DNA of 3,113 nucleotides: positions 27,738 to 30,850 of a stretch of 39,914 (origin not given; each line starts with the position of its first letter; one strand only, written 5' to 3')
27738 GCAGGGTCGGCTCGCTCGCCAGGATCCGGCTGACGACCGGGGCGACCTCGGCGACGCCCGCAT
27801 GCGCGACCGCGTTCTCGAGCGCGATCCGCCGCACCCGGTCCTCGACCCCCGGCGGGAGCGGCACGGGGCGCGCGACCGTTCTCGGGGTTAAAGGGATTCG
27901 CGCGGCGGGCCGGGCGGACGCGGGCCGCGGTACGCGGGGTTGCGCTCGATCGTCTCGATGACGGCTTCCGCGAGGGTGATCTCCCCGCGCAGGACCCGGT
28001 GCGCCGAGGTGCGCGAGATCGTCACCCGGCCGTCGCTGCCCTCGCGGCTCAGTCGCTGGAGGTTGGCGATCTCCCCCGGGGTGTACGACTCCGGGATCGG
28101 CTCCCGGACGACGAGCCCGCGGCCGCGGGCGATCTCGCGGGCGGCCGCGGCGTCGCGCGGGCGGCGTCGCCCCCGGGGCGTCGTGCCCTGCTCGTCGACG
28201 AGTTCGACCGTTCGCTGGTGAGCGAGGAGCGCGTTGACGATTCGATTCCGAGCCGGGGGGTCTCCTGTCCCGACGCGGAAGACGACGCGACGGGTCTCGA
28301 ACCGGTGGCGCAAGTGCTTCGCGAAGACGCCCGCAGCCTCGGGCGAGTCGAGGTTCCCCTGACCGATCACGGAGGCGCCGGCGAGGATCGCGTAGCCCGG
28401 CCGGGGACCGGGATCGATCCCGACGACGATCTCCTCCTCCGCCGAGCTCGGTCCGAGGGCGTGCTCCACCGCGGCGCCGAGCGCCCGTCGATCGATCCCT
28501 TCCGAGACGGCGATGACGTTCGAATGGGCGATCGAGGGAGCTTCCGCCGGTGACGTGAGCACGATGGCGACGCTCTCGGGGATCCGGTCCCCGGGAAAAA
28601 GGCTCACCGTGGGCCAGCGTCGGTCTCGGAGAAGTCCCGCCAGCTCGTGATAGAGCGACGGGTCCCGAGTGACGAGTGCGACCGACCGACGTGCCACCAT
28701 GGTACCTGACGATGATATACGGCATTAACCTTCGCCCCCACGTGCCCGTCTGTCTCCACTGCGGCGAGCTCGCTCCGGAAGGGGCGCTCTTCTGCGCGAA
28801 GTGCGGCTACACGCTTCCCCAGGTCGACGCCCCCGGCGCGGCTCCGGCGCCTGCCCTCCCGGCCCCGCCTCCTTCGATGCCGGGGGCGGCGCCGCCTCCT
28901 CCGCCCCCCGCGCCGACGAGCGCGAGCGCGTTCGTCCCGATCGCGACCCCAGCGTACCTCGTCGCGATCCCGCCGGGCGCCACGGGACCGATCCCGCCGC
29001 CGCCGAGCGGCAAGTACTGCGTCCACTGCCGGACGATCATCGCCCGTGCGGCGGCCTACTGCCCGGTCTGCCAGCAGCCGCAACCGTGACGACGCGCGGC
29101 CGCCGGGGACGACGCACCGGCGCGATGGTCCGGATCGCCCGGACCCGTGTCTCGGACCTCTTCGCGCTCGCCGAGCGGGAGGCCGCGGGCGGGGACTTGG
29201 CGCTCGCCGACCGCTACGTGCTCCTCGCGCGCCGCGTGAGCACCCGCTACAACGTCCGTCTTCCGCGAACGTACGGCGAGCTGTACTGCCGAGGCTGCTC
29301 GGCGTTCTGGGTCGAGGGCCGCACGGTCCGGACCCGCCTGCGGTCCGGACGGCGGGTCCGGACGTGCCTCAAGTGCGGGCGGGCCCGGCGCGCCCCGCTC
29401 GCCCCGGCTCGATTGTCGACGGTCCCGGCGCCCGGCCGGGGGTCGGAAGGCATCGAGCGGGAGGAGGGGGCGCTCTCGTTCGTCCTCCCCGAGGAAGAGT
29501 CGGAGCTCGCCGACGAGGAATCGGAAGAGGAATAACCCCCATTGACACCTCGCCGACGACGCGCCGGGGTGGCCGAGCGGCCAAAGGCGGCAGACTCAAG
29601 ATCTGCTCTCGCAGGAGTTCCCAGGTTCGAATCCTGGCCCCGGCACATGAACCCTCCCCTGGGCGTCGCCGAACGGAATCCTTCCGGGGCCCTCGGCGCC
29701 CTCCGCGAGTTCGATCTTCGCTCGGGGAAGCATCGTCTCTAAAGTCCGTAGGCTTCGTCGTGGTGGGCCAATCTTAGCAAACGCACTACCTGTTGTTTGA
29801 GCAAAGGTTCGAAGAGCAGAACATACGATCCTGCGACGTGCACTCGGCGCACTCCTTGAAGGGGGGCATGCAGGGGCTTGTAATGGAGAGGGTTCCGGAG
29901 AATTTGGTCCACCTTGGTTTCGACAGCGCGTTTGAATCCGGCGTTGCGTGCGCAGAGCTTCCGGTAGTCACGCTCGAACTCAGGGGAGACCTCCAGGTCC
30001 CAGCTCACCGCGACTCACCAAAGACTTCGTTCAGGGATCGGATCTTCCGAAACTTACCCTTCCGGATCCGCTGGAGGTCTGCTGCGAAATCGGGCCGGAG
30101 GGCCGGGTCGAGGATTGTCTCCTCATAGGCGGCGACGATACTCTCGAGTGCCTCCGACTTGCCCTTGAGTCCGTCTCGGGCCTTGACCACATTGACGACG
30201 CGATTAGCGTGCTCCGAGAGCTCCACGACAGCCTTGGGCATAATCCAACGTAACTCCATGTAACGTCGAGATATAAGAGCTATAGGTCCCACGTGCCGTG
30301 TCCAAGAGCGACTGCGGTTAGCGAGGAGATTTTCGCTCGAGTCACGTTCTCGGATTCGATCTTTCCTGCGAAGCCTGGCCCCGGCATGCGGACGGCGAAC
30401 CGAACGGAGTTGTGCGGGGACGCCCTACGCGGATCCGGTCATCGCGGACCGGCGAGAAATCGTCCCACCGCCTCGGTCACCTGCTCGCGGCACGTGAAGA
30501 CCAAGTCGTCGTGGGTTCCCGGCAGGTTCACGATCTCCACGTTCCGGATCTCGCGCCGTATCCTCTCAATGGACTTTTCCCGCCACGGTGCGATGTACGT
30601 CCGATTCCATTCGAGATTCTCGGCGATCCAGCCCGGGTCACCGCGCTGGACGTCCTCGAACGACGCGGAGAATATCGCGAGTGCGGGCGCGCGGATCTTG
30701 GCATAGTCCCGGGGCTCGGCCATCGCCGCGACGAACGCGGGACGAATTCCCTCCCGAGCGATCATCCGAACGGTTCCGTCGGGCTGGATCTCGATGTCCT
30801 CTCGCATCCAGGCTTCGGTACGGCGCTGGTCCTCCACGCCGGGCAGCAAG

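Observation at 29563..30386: RelE/antitoxin pair bracketed by an 18-nt direct repeat of the tRNA-Leu 3' end, with no integrase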

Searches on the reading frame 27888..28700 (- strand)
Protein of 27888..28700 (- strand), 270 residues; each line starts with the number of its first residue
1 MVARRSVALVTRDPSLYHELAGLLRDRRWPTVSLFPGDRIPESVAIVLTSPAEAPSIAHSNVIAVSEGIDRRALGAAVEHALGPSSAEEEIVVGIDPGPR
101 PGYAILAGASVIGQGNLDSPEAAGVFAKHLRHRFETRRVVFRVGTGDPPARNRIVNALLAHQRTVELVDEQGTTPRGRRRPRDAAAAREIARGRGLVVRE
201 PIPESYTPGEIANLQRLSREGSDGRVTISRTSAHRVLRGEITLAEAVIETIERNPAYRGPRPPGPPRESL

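Call 8: search_protein_families(library=pfam, proteins=[window:27888-28700:-], max_evalue=0.01)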
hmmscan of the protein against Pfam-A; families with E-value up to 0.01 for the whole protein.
window:27888-28700:- (270 aa): 0 families

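Call 70: search_protein_families(library=ncbifam, proteins=[window:27888-28700:-], max_evalue=0.01)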
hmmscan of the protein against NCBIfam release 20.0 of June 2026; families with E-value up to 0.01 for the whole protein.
window:27888-28700:- (270 aa): 0 families

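Call 89: search_solved_structures(query=window:27888-28700:-, max_evalue=1)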
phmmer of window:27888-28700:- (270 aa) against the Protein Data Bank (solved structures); distinct sequences matched with E-value up to 1: 2.
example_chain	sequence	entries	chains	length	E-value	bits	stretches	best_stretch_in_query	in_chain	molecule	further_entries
4wve_A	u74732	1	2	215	0.053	16.5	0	192-255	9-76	Surface protein G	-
3tiq_A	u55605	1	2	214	0.16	14.9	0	179-255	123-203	Surface protein G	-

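Call 90: find_homologous_proteins(query=window:27888-28700:-, max_evalue=0.00001)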
Query window:27888-28700:- (270 aa): 505 proteins with E <= 0.00001 among 8000 candidates; the best 120 are listed.
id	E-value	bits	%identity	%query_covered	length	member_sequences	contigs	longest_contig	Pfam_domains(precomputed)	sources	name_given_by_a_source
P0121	3.9e-167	573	100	100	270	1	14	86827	-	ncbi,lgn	-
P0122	2.1e-138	478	85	100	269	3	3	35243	-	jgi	-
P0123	1.1e-135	469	84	100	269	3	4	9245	-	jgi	jgi:hypothetical protein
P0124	1.0e-132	460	82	100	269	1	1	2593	-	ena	-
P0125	4.0e-130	451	82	99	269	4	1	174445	-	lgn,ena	-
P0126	7.9e-130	450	82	98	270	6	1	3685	-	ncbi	-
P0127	4.8e-129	448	79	100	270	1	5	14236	-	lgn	-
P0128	7.6e-128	444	80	100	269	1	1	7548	-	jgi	jgi:hypothetical protein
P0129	4.3e-127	441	79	99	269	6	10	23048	-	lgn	-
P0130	4.0e-126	438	81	97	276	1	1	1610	-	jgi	-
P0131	3.9e-124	432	77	100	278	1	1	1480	-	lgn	-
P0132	2.7e-123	429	78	100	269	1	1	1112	-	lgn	-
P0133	7.8e-121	421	80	94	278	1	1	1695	-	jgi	jgi:hypothetical protein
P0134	1.3e-120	420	80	96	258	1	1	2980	-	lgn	-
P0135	1.3e-119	417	75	100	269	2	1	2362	-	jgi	jgi:hypothetical protein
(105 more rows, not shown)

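Call 91: find_encoding_contigs(protein=P0125, flank=10000, max_places=3)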
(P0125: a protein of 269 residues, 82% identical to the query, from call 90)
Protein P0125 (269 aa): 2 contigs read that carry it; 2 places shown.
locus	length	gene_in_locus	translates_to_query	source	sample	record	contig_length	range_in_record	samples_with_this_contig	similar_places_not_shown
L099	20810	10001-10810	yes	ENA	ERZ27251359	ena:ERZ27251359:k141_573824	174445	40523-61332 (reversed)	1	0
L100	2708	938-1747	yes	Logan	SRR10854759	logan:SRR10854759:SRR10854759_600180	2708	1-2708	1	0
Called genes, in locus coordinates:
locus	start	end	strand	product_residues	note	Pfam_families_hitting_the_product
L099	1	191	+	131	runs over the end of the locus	-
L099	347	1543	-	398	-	PF07282:Cas12f1-like_TNB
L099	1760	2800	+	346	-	PF13404:HTH_AsnC-type (weak), PF13412:HTH_24 (weak)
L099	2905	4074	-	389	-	PF13353:Fer4_12 (weak), PF04055:Radical_SAM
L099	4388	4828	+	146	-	PF00027:cNMP_binding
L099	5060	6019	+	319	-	PF09339:HTH_IclR (faint), PF12840:HTH_20 (faint), PF13404:HTH_AsnC-type (faint), PF01047:MarR (faint), PF04545:Sigma70_r4 (faint), PF12802:MarR_2 (faint), PF08281:Sigma70_r4_2 (faint), PF13412:HTH_24 (weak)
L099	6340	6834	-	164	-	-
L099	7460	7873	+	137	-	PF00903:Glyoxalase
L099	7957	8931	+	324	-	PF13302:Acetyltransf_3 (faint), PF00583:Acetyltransf_1, PF13420:Acetyltransf_4 (faint), PF13508:Acetyltransf_7, PF08445:FR47 (faint), PF13673:Acetyltransf_10 (weak), PF00583:Acetyltransf_1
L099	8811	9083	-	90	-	-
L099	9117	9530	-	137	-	PF04032:Rpr2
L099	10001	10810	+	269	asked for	-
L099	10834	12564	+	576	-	PF00749:tRNA-synt_1c, PF03950:tRNA-synt_1c_C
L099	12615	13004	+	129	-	PF00903:Glyoxalase, PF13669:Glyoxalase_4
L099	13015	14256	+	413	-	PF07690:MFS_1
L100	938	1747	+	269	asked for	-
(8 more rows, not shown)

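Call 92: find_encoding_contigs(protein=P0122, flank=10000, max_places=4)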
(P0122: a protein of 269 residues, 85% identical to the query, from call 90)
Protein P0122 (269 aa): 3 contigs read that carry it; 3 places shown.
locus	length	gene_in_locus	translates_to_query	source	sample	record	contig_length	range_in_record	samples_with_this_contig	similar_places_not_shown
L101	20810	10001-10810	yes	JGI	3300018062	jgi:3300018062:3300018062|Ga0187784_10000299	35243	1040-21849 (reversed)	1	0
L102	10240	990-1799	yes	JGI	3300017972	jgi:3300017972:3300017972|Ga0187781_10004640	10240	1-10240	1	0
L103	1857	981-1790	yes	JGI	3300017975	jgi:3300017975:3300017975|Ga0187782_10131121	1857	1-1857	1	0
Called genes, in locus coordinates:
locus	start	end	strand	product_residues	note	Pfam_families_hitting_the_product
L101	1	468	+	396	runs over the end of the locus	PF01136:Peptidase_U32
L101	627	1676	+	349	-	-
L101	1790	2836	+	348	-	PF00795:CN_hydrolase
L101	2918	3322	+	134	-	PF02036:SCP2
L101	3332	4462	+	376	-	PF00465:Fe-ADH, PF13685:Fe-ADH_2, PF25137:ADH_Fe_C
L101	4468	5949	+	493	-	PF00171:Aldedh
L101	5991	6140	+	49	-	-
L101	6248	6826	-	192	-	PF01872:RibD_C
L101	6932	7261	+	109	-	PF25213:HVO_A0261_N (weak), PF01022:HTH_5, PF12802:MarR_2, PF12840:HTH_20, PF25212:HVO_A0114 (weak)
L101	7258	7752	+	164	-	PF10604:Polyketide_cyc2, PF08327:AHSA1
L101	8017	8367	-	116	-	PF01934:HepT-like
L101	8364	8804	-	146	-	PF01909:NTP_transf_2, PF18765:Polbeta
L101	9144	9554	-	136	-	PF04032:Rpr2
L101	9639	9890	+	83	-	-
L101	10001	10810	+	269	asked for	-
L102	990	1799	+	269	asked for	-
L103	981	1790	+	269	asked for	-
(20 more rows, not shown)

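Call 102: predict_structure(alignment_id=A3)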
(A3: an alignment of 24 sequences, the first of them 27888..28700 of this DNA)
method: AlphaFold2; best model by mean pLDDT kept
length: 270 residues; sequences in the alignment: 24
mean_pLDDT: 80.5   pTM: 0.63
mean pLDDT of the five models: 80.5, 80.0, 79.1, 77.0, 76.3
residues with pLDDT >= 90: 38; 70-90: 187; 50-70: 35; < 50: 10
segments of 3 or more residues with pLDDT < 50: 172-179
pLDDT, mean of each block of 10 residues (from residue 1): 74 87 87 84 88 85 79 81 69 88 87 86 89 83 83 91 85 45 76 88 77 87 85 78 84 65 60
secondary structure, 60 per line:
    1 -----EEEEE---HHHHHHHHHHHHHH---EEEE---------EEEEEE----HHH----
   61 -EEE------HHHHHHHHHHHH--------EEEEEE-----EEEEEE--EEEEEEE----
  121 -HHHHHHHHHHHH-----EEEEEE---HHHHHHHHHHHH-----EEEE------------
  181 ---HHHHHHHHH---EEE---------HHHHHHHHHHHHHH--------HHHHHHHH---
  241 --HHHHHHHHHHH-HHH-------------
elements in order: E6-10 H14-27 E31-34 E44-49 E62-64 H71-82 E91-96 E102-107 E110-116 H122-133 E139-144 H148-159 E165-168 H184-192 E196-198 H208-221 H230-237 H243-253

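Call 104: fold_search(model_id=the predicted structure, library=pdb)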
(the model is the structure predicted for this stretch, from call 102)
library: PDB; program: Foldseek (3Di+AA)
matches with E <= 10: 997; with E <= 0.001: 0
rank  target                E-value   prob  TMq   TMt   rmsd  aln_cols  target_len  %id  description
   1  4v95_AK               1.6e-02  0.99  0.26  0.51   4.3       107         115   18  Crystal structure of YAEJ bound to the 70S ribosome (released 2014-07-09)
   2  7wvz_A                2.5e-02  0.33  0.18  0.04  14.6       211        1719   14  CalA3_modular PKS_KS-AT-DH-KR (released 2023-02-22)
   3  7wvz_B                2.5e-02  0.25  0.19  0.05  14.2       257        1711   14  CalA3_modular PKS_KS-AT-DH-KR (released 2023-02-22)
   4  2j4r_A                2.9e-02  0.16  0.17  0.16  15.9       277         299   13  Structural Study of the Aquifex aeolicus PPX-GPPA enzyme (released 2007-10-16)
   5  8wt6_C                3.7e-02  0.82  0.28  0.25  13.6       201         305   11  Cryo-EM structure of the IS621 recombinase in complex with bridge RNA, donor DNA, and target DNA in the pre-strand exc (released 2024-06-26)
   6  9om4_B                4.2e-02  0.20  0.22  0.16  17.4       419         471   10  Cryo-EM structure of filament form Acidithiobacillus caldus (Aca) short prokaryotic argonautes, HNH-associated (SPARHA (released 2025-10-22)
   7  8jsi_A                5.4e-02  0.33  0.21  0.11  10.8       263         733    8  Cryo-EM structure of a DNA-protein complex (released 2024-06-26)
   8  8wt9_D                7.7e-02  0.75  0.29  0.25  13.3       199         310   11  Cryo-EM structure of the IS621 recombinase in complex with bridge RNA, donor DNA, and target DNA in the post-strand ex (released 2024-06-26)
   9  5xt2_A                7.7e-02  0.12  0.14  0.19  19.9       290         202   13  Crystal structures of full-length FixJ from B. japonicum crystallized in space group P212121 (released 2018-05-23)
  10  3oyi_A                8.7e-02  0.30  0.22  0.17  21.4       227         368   11  Crystal structure of the PFV S217Q mutant intasome in complex with manganese (released 2010-11-17)
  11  9t56_D                9.3e-02  0.77  0.30  0.26  11.8       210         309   12  Cryo-EM structure of ISCro4-DBL-TBL-tDNA-dDNA synaptic complex (released 2026-02-18)
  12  1t2v_D                9.3e-02  0.15  0.18  0.21  11.0       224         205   12  Structural basis of phospho-peptide recognition by the BRCT domain of BRCA1, structure with phosphopeptide (released 2004-05-11)
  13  7ve6_A                1.0e-01  0.28  0.17  0.29  10.9       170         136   11  N-terminal domain of VraR (released 2022-05-18)
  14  4idh                  1.0e-01  0.25  0.22  0.14  17.8       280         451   14  Crystal Structure of the large terminase subunit gp2 of bacterial virus Sf6 (released 2013-05-01)
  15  1t6c                  1.0e-01  0.15  0.14  0.13  11.3       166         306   13  Structural characterization of the Ppx/GppA protein family: crystal structure of the Aquifex aeolicus family member (released 2004-08-03)
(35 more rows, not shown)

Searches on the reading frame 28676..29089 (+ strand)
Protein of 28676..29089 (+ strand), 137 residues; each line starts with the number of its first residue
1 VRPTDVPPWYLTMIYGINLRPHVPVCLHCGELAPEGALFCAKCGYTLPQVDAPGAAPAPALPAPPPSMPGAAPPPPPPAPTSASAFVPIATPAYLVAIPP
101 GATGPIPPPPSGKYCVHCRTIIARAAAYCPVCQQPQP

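Call 8: search_protein_families(library=pfam, proteins=[window:28676-29089:+], max_evalue=0.01)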
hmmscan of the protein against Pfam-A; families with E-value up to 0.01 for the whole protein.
window:28676-29089:+ (137 aa): 6 families
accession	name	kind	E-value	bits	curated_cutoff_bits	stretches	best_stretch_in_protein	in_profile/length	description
PF13240.11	Zn_Ribbon_1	-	5e-08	32.9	25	1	26-47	2-23/23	zinc-ribbon domain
PF12773.13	DZR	-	1.9e-07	31.6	27.3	1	26-44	1-19/45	Double zinc ribbon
PF17032.10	Zn_ribbon_15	-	2e-06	28.9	28.9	0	112-133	52-73/73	zinc-ribbon family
PF13248.11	Zn_ribbon_3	-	0.00011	21.9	27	1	26-46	5-25/26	zinc-ribbon domain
PF18912.6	DZR_2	-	0.00013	22.1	27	0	24-51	8-35/56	Double zinc ribbon domain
PF03854.20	zf-P11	-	0.0012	18.8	25.6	1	115-137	24-46/50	P-11 zinc finger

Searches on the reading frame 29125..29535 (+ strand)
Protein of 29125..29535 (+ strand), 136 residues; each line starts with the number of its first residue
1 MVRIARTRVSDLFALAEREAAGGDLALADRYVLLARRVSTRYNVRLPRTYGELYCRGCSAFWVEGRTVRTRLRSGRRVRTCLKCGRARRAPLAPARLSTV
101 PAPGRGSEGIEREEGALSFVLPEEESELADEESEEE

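Call 23: find_encoding_contigs(protein=window:29125-29535:+, flank=4000, max_places=10)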
Protein window:29125-29535:+ (136 aa): 14 contigs read that carry it; 5 places shown.
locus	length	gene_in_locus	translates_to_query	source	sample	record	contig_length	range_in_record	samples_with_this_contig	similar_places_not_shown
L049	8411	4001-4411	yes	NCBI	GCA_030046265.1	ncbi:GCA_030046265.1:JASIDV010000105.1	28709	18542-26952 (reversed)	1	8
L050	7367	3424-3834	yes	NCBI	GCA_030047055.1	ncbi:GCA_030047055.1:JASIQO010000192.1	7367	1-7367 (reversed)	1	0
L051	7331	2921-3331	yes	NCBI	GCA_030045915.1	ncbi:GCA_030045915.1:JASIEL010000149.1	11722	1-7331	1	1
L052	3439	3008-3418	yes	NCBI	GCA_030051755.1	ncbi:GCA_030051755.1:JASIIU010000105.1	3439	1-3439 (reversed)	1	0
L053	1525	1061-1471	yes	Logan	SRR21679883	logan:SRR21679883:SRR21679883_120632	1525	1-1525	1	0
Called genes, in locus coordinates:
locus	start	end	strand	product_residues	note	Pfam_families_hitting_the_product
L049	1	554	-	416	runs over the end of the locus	PF07690:MFS_1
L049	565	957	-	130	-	PF00903:Glyoxalase, PF13669:Glyoxalase_4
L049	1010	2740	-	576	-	PF00749:tRNA-synt_1c, PF03950:tRNA-synt_1c_C, PF20974:tRNA-synt_1c_C2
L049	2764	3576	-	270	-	-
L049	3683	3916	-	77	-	-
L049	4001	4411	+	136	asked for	PF04032:Rpr2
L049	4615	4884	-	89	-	PF05016:ParE_toxin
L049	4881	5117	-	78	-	-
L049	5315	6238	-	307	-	PF00561:Abhydrolase_1, PF12146:Hydrolase_4, PF12697:Abhydrolase_6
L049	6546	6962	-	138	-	PF00903:Glyoxalase, PF18029:Glyoxalase_6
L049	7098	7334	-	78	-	-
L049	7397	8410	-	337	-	PF04014:MazE_antitoxin (weak), PF01895:PhoU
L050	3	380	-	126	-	?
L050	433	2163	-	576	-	PF00749:tRNA-synt_1c, PF03950:tRNA-synt_1c_C, PF20974:tRNA-synt_1c_C2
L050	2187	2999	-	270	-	-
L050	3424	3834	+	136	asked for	PF04032:Rpr2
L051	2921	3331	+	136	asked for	PF04032:Rpr2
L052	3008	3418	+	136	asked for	PF04032:Rpr2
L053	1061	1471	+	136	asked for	PF04032:Rpr2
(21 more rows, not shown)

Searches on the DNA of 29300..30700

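Call 67: search_rna_families(source=window, start=29300, end=30700, threshold=evalue, max_evalue=1)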
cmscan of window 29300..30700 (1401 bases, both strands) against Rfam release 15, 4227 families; matches with E-value up to 1: 6.
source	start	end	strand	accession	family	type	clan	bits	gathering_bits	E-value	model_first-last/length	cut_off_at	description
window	29563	29645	+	RF00005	tRNA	Gene; tRNA;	CL00001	56.7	29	3.1e-11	1-71/71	no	tRNA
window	29563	29646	-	RF04354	Plastid-ycf2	Cis-reg;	-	24.8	65.7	0.021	1-75/75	no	Plastid-ycf2 5UTR RNA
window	30596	30672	-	RF04257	mir-9230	Gene; miRNA;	-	19.7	100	0.61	1-87/87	no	mir-9230 microRNA precursor family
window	29450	29550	-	RF02344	ar14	Gene; sRNA;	-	18.4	58.8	0.87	1-123/123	no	Alphaproteobacterial ar14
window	30526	30677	-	RF02916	atpB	Cis-reg;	-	17.3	37.4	0.41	1-128/128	no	atpB RNA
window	30268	30421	+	RF02193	TCL6_3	Gene; lncRNA;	-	17.3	40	0.62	1-139/139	no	T-cell leukemia/lymphoma 6 conserved region 3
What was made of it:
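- Tried and rejected: Rfam found only the tRNA (call 67).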
